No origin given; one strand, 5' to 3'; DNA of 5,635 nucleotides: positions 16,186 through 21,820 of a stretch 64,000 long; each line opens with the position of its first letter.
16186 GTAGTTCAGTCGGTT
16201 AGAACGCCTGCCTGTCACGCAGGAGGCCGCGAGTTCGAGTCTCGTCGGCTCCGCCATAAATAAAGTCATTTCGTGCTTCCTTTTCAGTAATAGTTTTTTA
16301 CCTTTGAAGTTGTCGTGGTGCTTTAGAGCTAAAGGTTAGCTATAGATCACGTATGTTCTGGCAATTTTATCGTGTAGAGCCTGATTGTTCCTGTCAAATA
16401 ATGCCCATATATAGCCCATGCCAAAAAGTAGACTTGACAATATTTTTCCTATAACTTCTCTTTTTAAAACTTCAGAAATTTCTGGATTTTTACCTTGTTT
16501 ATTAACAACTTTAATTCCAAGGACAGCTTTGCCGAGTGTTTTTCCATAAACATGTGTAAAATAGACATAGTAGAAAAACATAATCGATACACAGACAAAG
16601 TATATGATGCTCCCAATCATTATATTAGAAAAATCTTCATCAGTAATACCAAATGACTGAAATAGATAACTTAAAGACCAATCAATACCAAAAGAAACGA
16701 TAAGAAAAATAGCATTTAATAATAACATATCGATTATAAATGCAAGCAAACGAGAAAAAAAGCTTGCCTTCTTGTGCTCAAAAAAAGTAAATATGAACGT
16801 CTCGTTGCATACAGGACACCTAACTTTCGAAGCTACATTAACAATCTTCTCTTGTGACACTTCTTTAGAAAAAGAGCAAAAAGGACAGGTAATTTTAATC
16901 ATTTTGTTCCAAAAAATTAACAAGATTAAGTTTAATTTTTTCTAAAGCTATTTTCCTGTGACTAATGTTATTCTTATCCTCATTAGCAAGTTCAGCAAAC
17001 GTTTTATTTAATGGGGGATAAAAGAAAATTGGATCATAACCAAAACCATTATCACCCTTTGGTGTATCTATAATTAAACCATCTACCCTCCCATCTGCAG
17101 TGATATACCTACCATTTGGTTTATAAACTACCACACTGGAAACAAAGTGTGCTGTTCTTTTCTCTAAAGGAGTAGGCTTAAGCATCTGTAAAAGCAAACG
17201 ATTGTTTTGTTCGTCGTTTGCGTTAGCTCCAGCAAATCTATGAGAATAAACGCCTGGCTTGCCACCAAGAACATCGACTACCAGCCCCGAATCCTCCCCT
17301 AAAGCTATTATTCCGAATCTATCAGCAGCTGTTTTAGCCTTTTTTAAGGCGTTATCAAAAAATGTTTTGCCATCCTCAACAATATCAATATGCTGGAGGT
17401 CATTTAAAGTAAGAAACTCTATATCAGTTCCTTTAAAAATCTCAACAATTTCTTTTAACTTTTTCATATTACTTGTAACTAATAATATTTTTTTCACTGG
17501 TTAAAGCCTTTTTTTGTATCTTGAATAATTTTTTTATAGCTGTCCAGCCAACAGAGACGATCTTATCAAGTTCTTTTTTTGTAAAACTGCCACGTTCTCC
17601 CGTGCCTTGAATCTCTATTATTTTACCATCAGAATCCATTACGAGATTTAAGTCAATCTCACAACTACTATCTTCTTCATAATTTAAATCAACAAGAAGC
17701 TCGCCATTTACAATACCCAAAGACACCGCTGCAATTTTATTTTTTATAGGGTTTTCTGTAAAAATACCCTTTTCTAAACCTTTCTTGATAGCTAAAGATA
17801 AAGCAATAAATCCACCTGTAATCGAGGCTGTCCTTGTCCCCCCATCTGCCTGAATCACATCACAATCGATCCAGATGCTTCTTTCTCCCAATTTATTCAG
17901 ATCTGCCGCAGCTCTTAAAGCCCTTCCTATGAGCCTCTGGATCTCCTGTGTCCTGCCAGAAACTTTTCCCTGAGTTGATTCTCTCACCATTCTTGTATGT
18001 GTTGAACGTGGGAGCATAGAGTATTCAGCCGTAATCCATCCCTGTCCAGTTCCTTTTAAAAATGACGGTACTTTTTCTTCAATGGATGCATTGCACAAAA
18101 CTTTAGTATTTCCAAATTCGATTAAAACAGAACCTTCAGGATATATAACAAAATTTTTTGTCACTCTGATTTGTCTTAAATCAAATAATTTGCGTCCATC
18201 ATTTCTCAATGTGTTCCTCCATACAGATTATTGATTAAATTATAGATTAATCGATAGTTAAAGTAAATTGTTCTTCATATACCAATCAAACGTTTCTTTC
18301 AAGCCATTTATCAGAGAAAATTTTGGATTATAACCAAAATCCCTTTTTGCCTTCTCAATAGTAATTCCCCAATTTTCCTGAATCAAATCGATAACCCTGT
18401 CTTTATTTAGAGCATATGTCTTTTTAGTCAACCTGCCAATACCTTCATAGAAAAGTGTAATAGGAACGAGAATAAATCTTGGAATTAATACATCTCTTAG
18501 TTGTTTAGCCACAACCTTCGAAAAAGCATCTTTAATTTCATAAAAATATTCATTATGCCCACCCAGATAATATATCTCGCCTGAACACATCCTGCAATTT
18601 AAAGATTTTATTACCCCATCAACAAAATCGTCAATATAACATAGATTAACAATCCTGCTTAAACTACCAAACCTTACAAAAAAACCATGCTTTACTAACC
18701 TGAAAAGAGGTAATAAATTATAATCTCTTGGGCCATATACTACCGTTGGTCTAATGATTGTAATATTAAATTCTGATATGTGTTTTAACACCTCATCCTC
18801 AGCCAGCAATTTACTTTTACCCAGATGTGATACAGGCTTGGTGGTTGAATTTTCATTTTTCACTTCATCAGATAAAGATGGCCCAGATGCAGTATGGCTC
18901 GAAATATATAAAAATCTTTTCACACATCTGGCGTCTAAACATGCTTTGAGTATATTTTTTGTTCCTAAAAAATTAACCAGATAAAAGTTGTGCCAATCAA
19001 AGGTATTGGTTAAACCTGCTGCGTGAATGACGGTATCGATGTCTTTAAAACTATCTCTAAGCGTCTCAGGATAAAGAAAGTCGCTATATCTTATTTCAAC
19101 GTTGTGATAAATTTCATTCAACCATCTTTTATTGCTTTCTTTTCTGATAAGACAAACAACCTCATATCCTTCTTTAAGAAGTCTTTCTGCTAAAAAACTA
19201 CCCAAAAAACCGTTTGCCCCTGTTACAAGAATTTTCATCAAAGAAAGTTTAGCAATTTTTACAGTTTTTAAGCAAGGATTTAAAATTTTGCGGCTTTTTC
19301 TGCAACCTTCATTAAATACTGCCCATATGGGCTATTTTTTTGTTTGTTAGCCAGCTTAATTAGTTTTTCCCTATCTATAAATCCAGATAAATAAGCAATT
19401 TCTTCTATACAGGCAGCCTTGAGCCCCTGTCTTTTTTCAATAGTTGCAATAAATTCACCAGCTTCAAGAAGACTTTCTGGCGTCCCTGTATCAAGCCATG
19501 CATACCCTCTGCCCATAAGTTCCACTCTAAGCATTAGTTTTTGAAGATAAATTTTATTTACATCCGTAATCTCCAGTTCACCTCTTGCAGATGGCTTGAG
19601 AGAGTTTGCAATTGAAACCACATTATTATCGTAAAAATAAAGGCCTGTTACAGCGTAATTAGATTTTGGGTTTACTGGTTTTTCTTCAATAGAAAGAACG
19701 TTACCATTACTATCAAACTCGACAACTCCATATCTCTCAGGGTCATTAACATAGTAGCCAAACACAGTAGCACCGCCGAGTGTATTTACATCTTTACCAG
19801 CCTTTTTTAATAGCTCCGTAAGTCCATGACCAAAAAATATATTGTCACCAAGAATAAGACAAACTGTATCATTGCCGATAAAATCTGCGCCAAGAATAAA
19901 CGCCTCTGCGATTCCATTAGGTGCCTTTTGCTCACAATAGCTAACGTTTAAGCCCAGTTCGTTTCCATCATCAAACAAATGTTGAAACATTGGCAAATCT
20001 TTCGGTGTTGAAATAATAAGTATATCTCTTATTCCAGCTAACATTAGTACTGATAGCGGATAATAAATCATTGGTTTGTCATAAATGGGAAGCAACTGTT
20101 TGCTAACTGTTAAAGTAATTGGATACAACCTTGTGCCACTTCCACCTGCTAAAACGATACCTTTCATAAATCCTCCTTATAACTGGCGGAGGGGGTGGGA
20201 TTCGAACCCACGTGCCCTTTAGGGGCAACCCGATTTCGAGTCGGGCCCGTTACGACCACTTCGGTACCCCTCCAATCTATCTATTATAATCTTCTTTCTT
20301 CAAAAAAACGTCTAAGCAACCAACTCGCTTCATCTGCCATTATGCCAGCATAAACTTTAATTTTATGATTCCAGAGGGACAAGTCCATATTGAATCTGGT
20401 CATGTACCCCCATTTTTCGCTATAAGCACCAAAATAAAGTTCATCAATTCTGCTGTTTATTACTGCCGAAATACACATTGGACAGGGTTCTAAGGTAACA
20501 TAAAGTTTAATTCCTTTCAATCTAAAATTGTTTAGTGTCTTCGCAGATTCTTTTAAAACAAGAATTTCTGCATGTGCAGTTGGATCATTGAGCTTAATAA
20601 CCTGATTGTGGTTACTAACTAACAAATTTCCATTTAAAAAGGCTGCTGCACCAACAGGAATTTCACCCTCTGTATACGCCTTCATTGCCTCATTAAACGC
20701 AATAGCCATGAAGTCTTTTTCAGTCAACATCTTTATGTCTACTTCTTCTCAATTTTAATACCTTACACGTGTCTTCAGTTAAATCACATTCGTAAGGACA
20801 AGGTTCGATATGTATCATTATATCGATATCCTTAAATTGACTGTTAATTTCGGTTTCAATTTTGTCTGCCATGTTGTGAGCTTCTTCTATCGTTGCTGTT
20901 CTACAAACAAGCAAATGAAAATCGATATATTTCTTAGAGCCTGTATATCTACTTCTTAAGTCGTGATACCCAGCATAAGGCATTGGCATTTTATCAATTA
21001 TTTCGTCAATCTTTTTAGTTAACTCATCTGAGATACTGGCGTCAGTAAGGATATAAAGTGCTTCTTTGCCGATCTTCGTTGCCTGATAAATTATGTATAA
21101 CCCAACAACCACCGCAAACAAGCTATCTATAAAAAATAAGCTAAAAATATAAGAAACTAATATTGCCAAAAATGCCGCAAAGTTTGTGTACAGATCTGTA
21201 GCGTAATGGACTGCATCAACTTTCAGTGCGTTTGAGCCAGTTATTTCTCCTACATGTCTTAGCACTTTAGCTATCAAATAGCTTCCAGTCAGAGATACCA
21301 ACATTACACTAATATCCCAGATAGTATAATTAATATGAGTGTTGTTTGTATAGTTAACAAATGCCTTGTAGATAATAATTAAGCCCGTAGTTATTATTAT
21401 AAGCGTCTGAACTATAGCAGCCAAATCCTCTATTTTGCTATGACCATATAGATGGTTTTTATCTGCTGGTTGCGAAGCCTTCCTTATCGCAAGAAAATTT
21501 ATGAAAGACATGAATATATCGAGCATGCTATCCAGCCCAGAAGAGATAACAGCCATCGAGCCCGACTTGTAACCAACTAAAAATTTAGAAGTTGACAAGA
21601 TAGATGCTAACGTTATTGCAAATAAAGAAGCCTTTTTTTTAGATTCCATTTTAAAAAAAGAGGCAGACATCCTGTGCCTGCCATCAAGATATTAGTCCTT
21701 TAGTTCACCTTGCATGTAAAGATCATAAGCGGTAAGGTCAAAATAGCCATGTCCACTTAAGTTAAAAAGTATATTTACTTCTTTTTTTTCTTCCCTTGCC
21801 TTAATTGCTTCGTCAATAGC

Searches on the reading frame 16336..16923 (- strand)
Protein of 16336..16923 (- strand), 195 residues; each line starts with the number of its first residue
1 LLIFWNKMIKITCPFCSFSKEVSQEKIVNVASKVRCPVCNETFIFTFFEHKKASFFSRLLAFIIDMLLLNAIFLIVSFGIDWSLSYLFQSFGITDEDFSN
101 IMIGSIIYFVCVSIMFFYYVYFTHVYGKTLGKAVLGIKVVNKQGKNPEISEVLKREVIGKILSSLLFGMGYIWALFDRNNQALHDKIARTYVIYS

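Call 31: search_protein_families(library=pfam, proteins=[window:16336-16923:-], max_evalue=0.01)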
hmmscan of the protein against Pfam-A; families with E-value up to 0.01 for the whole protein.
window:16336-16923:- (195 aa): 3 families
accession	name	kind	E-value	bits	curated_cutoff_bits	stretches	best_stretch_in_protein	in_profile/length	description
PF06271.18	RDD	-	2.4e-30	106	24.1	1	53-188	2-136/137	RDD family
PF13717.11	Zn_ribbon_4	-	7.2e-06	26.3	30.3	1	10-43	2-35/36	zinc-ribbon domain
PF23499.1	YnfU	-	0.0041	17.4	27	1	6-43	12-48/49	YnfU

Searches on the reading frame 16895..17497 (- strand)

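Call 31: search_protein_families(library=pfam, proteins=[window:16895-17497:-], max_evalue=0.01)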
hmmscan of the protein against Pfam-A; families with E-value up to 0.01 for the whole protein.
window:16895-17497:- (200 aa): 1 family
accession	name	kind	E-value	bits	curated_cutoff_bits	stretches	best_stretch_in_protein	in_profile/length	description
PF01725.21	Ham1p_like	-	2.6e-61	207.2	22.5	1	4-189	1-184/186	Ham1 family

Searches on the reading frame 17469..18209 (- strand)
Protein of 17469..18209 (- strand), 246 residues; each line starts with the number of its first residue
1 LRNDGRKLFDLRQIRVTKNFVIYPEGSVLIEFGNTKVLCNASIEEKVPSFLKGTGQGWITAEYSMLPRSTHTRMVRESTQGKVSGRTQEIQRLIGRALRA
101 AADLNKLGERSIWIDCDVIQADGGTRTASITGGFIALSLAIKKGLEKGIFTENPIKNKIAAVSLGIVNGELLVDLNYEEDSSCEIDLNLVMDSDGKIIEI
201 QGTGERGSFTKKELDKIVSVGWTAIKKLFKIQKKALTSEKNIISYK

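Call 32: search_protein_families(library=pfam, proteins=[window:17469-18209:-], max_evalue=0.01)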
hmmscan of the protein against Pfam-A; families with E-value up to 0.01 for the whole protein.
window:17469-18209:- (246 aa): 2 families
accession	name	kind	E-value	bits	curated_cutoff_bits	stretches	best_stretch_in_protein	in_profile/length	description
PF01138.27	RNase_PH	-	1e-25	91.1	25.5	1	11-140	2-127/130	3' exoribonuclease family, domain 1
PF03725.20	RNase_PH_C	-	2e-14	53.7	20.8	1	159-221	3-64/67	3' exoribonuclease family, domain 2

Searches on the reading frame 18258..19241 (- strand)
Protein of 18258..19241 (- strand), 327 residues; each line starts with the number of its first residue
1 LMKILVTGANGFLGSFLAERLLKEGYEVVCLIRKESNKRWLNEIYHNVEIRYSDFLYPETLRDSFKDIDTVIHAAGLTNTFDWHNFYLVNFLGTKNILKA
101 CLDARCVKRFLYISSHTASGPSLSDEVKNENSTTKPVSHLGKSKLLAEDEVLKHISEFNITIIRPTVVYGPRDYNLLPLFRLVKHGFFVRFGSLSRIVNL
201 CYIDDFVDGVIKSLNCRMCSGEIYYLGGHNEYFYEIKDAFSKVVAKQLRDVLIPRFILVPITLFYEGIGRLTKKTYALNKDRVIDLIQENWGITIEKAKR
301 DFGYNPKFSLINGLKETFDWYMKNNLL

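Call 55: search_protein_families(library=pfam, proteins=[window:18258-19241:-], max_evalue=0.0001)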
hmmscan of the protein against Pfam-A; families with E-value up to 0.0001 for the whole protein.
window:18258-19241:- (327 aa): 9 families
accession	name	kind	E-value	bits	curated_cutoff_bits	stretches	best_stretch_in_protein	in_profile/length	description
PF01370.27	Epimerase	-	8.4e-33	114.2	20.9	1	4-224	1-237/240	NAD dependent epimerase/dehydratase family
PF01073.25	3Beta_HSD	-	3.9e-24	85.6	22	1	5-208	1-223/280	3-beta hydroxysteroid dehydrogenase/isomerase family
PF07993.18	NAD_binding_4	-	2.8e-20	73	20.1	2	57-171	78-210/258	Male sterility protein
PF16363.11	GDP_Man_Dehyd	-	1.1e-18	68.3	27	1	5-316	1-331/332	GDP-mannose 4,6 dehydratase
PF13460.12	NAD_binding_10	-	4.9e-16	59.6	27.2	1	8-168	1-146/184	NAD(P)H-binding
PF04321.23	RmlD_sub_bind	-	2.3e-15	56.9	27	1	2-177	1-160/287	RmlD substrate binding domain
PF05368.20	NmrA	-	5.6e-10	39.7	27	1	3-115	4-107/298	NmrA-like family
PF02719.21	Polysacc_synt_2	-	2.7e-07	30.5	20.2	1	4-121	1-134/293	Polysaccharide biosynthesis protein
PF00106.31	adh_short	-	3.8e-06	27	26.6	1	4-104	3-122/195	short chain dehydrogenase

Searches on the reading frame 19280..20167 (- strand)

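Call 55: search_protein_families(library=pfam, proteins=[window:19280-20167:-], max_evalue=0.0001)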
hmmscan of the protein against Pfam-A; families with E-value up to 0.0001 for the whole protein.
window:19280-20167:- (295 aa): 2 families
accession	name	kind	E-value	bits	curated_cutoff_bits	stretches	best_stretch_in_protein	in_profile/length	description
PF00483.29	NTP_transferase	-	1.7e-75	254.2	21.2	1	2-241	1-243/245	Nucleotidyl transferase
PF12804.13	NTP_transf_3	-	2.2e-08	34.9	27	1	3-123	1-110/160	MobA-like NTP transferase domain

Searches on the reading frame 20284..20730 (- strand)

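Call 31: search_protein_families(library=pfam, proteins=[window:20284-20730:-], max_evalue=0.01)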
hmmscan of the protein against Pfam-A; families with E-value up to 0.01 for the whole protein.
window:20284-20730:- (148 aa): 8 families
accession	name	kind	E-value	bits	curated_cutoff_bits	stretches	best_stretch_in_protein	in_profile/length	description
PF14437.12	MafB19-deam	-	6.3e-24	84.9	27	1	5-147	4-142/142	MafB19-like deaminase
PF00383.29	dCMP_cyt_deam_1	-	2.5e-23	82.3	25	1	4-101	4-101/102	Cytidine and deoxycytidylate deaminase zinc-binding region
PF18750.7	SNAD4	-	0.00031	21.2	27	1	43-92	23-73/130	Secreted Novel AID/APOBEC-like Deaminase 4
PF18778.7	NAD1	-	0.00091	19.8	27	1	48-92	46-92/175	Novel AID APOBEC clade 1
PF18772.7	APOBEC2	-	0.00092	19.7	26.8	1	47-92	45-91/175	APOBEC2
PF08210.17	APOBEC_N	-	0.00094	19.7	25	1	39-92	33-87/170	APOBEC-like N-terminal domain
PF14439.12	Bd3614-deam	-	0.0015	19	38.5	1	49-92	32-76/113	Bd3614-like deaminase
PF18782.7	NAD2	-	0.0029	18.2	27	1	37-92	39-96/179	Novel AID APOBEC clade 2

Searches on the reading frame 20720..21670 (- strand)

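Call 55: search_protein_families(library=pfam, proteins=[window:20720-21670:-], max_evalue=0.0001)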
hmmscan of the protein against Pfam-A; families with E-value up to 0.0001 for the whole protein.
window:20720-21670:- (316 aa): 2 families
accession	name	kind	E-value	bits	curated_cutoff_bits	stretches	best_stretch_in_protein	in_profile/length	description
PF01545.26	Cation_efflux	-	1e-36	127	26.6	1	17-208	3-197/198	Cation efflux family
PF16916.11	ZT_dimer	-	3.5e-20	72.2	26.7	1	214-291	2-78/78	Dimerisation domain of Zinc Transporter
